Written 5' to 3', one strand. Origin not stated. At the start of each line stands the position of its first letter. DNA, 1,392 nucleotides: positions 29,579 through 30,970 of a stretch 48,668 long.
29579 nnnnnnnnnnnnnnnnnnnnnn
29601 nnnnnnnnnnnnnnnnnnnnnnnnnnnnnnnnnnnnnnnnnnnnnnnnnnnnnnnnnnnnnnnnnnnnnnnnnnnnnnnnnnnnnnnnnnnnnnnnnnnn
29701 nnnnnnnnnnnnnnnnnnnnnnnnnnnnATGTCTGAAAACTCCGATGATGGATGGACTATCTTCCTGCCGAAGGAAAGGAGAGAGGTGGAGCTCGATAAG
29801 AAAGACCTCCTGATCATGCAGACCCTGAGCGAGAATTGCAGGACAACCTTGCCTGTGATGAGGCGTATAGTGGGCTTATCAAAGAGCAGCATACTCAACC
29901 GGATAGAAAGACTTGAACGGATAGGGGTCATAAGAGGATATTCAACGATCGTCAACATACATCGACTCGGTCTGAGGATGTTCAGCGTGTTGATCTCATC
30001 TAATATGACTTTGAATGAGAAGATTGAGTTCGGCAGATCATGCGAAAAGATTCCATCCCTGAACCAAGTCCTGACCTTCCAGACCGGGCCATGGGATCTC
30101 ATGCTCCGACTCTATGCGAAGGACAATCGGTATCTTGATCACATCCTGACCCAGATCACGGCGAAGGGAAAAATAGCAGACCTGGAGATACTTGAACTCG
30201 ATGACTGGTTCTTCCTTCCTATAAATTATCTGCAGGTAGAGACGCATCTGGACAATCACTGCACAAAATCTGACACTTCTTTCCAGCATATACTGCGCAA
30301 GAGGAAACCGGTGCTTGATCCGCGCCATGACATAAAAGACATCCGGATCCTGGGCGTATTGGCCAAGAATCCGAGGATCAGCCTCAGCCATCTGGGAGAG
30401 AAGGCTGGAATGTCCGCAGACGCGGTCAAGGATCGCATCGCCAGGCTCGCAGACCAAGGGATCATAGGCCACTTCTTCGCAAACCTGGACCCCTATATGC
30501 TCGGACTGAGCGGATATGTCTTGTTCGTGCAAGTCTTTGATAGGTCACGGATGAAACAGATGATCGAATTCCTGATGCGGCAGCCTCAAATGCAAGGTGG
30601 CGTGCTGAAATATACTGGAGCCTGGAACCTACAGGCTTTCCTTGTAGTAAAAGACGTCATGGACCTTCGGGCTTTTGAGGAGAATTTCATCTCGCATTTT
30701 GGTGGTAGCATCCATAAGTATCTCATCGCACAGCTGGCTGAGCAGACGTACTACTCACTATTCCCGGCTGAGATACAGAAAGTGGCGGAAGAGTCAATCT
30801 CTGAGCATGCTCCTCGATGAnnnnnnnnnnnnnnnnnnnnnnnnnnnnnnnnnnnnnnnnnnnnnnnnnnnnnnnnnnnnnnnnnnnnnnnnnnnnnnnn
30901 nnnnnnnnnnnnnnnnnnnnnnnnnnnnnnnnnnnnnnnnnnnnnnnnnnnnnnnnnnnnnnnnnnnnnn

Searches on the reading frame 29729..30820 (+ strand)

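Call 13: search_protein_families(library=pfam, proteins=[window:29729-30820:+], max_evalue=0.0001)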
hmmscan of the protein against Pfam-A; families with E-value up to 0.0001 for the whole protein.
window:29729-30820:+ (363 aa): 5 families
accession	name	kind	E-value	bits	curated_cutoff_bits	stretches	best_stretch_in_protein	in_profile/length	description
PF13412.12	HTH_24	-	2e-20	72.5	21.9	2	201-246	2-47/48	Winged helix-turn-helix DNA-binding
PF13404.12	HTH_AsnC-type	-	2.5e-19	69.2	27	2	201-240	2-41/42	AsnC-type helix-turn-helix domain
PF01037.27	AsnC_trans_reg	-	2.8e-06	27.6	25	0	119-150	31-63/73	Lrp/AsnC ligand binding domain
PF12802.13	MarR_2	-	8.3e-06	26.3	27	0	204-246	7-50/61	MarR family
PF22451.2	NirdL-like_HTH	-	1.4e-05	25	27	0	221-246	21-46/47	Siroheme decarboxylase NirDL-like HTH domain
